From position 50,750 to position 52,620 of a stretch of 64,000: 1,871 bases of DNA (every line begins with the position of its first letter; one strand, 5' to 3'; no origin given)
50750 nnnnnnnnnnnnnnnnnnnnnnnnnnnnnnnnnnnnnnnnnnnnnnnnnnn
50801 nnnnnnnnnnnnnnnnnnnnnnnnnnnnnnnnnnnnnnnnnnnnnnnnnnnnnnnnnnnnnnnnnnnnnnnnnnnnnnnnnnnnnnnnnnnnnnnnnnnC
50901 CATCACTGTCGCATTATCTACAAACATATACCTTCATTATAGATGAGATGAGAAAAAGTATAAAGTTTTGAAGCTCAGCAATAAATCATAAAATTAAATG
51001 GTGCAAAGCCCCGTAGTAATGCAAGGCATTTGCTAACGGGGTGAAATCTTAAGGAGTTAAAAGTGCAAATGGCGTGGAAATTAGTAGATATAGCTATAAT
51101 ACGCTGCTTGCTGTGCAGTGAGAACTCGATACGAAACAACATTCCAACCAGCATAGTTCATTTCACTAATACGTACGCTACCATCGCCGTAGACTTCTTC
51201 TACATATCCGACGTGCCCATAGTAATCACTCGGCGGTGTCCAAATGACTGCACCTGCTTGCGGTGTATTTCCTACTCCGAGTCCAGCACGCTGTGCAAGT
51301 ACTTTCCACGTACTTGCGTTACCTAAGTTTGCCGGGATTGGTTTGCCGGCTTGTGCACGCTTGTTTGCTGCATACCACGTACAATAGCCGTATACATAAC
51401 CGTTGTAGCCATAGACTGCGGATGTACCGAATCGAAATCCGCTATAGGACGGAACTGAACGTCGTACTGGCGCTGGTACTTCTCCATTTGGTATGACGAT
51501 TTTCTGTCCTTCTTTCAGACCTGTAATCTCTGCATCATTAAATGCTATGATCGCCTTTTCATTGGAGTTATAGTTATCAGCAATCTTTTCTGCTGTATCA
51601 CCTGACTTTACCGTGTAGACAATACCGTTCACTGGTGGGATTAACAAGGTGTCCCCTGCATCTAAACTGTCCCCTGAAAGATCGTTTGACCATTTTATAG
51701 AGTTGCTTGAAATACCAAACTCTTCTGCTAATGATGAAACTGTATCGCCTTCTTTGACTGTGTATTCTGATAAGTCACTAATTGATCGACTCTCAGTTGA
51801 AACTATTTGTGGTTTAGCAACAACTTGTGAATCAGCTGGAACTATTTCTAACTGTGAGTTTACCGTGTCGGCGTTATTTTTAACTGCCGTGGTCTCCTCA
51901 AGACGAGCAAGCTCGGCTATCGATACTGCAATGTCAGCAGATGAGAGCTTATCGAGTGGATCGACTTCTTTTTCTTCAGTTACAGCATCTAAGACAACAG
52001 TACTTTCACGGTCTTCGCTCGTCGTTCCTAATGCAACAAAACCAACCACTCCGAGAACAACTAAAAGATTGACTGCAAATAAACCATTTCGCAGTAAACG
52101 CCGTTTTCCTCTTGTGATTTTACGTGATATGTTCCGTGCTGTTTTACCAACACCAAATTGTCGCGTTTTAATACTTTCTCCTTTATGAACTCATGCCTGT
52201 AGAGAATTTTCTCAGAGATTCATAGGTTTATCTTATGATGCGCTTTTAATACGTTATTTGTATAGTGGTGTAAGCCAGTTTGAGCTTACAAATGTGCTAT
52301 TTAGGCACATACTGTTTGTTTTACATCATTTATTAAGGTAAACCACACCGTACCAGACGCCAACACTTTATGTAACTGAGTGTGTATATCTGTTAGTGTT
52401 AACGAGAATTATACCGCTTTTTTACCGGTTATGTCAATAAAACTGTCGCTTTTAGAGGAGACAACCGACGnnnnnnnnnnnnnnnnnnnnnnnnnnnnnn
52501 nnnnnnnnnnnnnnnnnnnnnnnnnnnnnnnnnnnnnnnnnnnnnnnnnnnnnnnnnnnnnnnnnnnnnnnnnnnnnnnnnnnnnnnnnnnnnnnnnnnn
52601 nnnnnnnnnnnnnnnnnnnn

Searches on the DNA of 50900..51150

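Call 50: search_rna_families(source=window, start=50900, end=51150, threshold=evalue, max_evalue=10)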
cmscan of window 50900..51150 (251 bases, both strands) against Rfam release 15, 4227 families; matches with E-value up to 10: 1.
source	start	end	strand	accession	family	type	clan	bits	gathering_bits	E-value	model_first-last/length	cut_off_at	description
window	50901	51040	-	RF01894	PCA3_2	Gene; lncRNA;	-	11.9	100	0.21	257-409/409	no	Prostate cancer antigen RNA 3 conserved region 2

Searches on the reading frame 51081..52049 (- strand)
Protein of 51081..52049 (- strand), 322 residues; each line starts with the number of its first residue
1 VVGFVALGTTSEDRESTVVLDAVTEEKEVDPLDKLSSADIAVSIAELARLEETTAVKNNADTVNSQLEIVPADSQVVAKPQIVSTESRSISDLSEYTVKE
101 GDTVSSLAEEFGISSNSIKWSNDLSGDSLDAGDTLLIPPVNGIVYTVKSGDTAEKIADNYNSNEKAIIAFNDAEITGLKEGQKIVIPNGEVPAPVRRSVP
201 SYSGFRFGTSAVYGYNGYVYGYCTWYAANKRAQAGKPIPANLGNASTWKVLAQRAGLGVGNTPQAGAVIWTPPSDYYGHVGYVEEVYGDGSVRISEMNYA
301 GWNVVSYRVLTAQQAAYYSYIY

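Call 12: find_encoding_contigs(protein=window:51081-52049:-, flank=3000, max_places=10)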
Protein window:51081-52049:- (322 aa): no gene with exactly this product is on record in the collection.

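Call 22: find_homologous_proteins(query=window:51084-52049:-, max_evalue=1e-20)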
Query window:51084-52049:- (322 aa): 3076 proteins with E <= 1e-20 among 8000 candidates; the best 120 are listed.
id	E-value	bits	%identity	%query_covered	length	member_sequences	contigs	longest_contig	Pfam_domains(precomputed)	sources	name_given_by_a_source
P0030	1.8e-206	703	100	100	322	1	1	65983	PF05257.23,PF01476.27,PF23473.2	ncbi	-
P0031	5.2e-197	672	94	100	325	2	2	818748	PF05257.23,PF01476.27,PF23473.2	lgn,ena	-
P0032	1.3e-184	631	89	100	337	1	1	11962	PF05257.23,PF01476.27,PF23473.2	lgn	-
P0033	1.8e-176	604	84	100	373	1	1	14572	PF05257.23,PF01476.27,PF23473.2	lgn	-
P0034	1.4e-141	490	68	100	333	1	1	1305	PF05257.23,PF01476.27,PF23473.2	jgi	jgi:surface antigen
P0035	1.7e-140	486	73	92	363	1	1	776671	PF05257.23,PF01476.27,PF23473.2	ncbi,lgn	-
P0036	2.9e-140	485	74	91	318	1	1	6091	PF05257.23,PF01476.27,PF23473.2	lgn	-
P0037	1.8e-139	483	69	100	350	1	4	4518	PF05257.23,PF01476.27,PF23473.2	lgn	-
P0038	2.0e-139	482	72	93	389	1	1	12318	PF05257.23,PF01476.27,PF23473.2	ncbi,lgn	-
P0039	2.0e-139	482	70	94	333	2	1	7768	PF05257.23,PF01476.27,PF23473.2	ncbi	-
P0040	2.6e-138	479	66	100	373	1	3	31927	PF05257.23,PF01476.27,PF23473.2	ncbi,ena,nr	ncbi:LysM peptidoglycan-binding domain-containing protein [Candidatus Saccharibacteria bacterium]|nr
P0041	5.8e-138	478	68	100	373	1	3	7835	PF05257.23,PF01476.27,PF23473.2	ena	-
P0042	6.3e-138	478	67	100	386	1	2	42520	PF05257.23,PF01476.27,PF23473.2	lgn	-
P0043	2.1e-136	473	66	100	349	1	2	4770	PF05257.23,PF01476.27,PF23473.2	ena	-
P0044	5.1e-136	471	70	93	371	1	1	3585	PF05257.23,PF01476.27,PF23473.2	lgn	-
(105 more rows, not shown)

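Call 23: find_encoding_contigs(protein=P0031, flank=10000, max_places=2)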
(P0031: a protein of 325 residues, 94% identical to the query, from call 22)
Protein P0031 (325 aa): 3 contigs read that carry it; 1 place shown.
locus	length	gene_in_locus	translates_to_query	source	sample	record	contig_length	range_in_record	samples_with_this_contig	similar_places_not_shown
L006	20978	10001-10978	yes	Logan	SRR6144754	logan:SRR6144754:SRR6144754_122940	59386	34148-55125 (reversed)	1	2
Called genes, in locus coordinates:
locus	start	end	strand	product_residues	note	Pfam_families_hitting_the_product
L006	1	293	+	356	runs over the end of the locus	PF02540:NAD_synthase (weak), PF03054:tRNA_Me_trans, PF20259:tRNA_Me_trans_M, PF20258:tRNA_Me_trans_C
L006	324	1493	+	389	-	PF07995:GSDH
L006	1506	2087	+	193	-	PF01966:HD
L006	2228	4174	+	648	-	PF01411:tRNA-synt_2c, PF07973:tRNA_SAD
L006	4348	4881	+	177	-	-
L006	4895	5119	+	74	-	-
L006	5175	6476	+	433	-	PF06723:MreB_Mbl (weak), PF11104:PilM_2 (weak), PF14450:FtsA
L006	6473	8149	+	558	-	-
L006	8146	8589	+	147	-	PF03652:RuvX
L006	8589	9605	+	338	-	PF02618:YceG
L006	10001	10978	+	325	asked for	PF01476:LysM, PF23473:LysM3_LYK4_5, PF01476:LysM, PF05257:CHAP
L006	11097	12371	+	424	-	PF01018:GTP1_OBG, PF01926:MMR_HSR1, PF02421:FeoB_N, PF09269:DUF1967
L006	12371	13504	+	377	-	PF02449:Glyco_hydro_42 (faint)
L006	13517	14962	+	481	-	PF00875:DNA_photolyase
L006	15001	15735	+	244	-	-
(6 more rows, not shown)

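Call 24: find_encoding_contigs(protein=P0032, flank=10000, max_places=2)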
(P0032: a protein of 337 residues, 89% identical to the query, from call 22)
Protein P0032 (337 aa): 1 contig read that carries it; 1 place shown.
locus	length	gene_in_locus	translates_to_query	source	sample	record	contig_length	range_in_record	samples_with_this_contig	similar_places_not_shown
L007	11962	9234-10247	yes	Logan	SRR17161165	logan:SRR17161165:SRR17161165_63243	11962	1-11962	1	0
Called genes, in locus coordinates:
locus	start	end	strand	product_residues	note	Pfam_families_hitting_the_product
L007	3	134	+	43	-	?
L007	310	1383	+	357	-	PF03054:tRNA_Me_trans, PF20259:tRNA_Me_trans_M, PF20258:tRNA_Me_trans_C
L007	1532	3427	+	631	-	PF01411:tRNA-synt_2c, PF07973:tRNA_SAD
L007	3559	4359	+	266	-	-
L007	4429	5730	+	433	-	PF06723:MreB_Mbl (weak), PF11104:PilM_2 (weak), PF06277:EutA (weak), PF14450:FtsA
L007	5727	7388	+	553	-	-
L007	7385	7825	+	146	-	PF03652:RuvX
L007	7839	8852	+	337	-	PF02618:YceG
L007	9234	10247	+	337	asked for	PF01476:LysM, PF23473:LysM3_LYK4_5 (weak), PF01476:LysM, PF05257:CHAP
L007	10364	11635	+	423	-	PF01018:GTP1_OBG, PF01926:MMR_HSR1, PF02421:FeoB_N, PF09269:DUF1967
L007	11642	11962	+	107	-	?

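Call 25: find_encoding_contigs(protein=P0033, flank=10000, max_places=2)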
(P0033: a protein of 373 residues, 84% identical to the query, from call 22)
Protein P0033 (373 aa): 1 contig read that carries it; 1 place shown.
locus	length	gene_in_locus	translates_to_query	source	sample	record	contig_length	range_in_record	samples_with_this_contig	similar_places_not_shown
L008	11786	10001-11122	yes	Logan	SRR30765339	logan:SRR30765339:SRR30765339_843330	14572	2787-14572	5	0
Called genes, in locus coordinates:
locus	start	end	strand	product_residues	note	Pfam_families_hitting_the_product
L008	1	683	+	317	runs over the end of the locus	-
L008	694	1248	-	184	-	-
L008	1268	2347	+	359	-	PF02540:NAD_synthase (weak), PF03054:tRNA_Me_trans, PF20259:tRNA_Me_trans_M, PF20258:tRNA_Me_trans_C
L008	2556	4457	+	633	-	PF01411:tRNA-synt_2c, PF07973:tRNA_SAD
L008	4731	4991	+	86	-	-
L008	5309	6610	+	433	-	PF06723:MreB_Mbl (weak), PF11104:PilM_2, PF06277:EutA (weak), PF14450:FtsA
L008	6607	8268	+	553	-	-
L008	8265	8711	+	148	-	PF03652:RuvX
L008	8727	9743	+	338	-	PF02618:YceG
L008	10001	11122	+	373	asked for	PF01476:LysM, PF23473:LysM3_LYK4_5, PF01476:LysM (weak), PF05257:CHAP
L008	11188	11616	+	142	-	-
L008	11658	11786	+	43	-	?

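Call 38: find_encoding_contigs(protein=P0035, flank=10000, max_places=2)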
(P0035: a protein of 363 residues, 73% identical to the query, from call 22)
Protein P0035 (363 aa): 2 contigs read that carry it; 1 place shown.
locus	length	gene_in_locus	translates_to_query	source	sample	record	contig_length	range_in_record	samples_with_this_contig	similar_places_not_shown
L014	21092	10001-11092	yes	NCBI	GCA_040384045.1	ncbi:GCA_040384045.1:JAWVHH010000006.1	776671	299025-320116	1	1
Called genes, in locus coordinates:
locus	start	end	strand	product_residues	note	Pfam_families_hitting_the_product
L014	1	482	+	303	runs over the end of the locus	-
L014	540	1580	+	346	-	PF02540:NAD_synthase (weak), PF03054:tRNA_Me_trans, PF24167:DUF7411 (weak), PF20259:tRNA_Me_trans_M, PF20258:tRNA_Me_trans_C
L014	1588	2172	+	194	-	PF01966:HD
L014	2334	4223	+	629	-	PF01411:tRNA-synt_2c, PF07973:tRNA_SAD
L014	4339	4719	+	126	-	-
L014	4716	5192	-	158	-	-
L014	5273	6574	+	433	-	PF06277:EutA (weak), PF14450:FtsA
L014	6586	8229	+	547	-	PF04865:Baseplate_J (weak)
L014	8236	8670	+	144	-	PF03652:RuvX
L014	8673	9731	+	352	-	PF02618:YceG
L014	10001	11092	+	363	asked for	PF01476:LysM, PF23473:LysM3_LYK4_5, PF01476:LysM (weak), PF05257:CHAP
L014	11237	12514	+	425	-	PF01018:GTP1_OBG, PF01926:MMR_HSR1, PF02421:FeoB_N, PF09269:DUF1967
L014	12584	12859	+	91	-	-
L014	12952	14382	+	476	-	PF00929:RNase_T, PF08411:ExoI_SH3, PF26016:ExoI_C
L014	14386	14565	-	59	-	-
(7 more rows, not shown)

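Call 77: list_cluster_members(proteins=[P0030, P0150, P0035])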
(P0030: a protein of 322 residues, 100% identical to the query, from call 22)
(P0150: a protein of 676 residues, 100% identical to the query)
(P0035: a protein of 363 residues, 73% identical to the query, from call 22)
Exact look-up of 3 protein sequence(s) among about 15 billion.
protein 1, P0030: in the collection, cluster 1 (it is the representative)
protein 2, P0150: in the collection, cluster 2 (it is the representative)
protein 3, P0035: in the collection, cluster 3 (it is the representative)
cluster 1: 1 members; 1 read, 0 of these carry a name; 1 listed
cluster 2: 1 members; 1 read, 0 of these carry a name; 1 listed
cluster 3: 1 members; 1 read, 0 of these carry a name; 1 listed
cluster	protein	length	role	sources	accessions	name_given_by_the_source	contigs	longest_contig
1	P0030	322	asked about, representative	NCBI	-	-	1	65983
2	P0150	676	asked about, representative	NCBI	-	-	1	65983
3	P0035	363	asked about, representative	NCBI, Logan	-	-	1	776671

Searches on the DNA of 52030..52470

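Call 75: search_rna_families(source=window, start=52030, end=52470, threshold=evalue, max_evalue=1)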
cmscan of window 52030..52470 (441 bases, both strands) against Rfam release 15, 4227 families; matches with E-value up to 1: 0.
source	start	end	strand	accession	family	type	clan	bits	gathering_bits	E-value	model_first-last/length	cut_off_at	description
